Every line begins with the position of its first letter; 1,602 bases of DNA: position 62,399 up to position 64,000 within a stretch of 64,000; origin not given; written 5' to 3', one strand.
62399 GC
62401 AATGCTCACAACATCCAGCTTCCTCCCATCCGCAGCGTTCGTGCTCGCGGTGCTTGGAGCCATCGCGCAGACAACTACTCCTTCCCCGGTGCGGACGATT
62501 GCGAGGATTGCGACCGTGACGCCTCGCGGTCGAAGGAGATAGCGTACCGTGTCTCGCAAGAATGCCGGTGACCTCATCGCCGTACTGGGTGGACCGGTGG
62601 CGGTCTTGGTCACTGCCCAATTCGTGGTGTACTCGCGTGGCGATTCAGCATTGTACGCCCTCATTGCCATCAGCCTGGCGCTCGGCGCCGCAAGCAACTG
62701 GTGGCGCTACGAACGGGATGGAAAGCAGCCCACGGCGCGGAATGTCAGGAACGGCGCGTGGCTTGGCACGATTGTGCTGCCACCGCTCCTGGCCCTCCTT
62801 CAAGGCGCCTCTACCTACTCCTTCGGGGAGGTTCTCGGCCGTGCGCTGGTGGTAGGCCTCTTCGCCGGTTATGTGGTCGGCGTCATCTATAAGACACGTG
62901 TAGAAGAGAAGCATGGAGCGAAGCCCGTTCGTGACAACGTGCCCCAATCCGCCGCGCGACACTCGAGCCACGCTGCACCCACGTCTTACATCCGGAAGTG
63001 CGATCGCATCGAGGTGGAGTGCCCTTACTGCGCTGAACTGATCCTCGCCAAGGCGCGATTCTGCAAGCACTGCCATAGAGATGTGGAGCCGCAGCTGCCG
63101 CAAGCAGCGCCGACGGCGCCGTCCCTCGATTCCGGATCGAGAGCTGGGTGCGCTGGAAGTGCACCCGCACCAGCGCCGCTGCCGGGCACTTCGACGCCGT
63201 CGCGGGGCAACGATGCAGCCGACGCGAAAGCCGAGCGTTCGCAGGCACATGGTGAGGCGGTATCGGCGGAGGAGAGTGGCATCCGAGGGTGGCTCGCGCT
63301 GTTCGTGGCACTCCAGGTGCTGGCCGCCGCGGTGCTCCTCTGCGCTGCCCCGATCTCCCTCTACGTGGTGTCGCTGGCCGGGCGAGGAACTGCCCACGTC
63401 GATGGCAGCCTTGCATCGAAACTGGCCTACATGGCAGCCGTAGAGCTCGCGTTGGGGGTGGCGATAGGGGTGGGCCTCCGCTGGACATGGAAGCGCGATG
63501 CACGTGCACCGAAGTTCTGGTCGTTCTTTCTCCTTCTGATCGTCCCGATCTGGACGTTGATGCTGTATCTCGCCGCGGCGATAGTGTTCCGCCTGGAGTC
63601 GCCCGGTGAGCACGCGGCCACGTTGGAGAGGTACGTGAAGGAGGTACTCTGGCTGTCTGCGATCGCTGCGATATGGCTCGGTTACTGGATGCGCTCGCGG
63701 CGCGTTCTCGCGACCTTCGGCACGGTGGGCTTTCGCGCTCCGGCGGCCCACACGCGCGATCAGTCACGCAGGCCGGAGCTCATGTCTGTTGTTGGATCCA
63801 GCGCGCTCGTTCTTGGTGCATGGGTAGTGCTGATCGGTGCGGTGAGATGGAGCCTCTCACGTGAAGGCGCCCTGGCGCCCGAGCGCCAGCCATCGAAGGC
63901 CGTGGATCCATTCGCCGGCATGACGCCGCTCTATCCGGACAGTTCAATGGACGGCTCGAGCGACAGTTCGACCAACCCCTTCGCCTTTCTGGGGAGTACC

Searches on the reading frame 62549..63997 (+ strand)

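Call 56: search_protein_families(library=pfam, proteins=[window:62549-63997:+], max_evalue=0.01)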
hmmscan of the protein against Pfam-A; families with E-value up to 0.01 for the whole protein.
window:62549-63997:+ (483 aa): 2 families
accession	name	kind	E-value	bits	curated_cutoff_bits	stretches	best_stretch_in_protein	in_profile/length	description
PF10754.15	DUF2569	-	2.1e-05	25.4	26.5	1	243-390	2-142/143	Protein of unknown function (DUF2569)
PF13248.11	Zn_ribbon_3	-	0.0008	19.2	27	1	155-175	2-22/26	zinc-ribbon domain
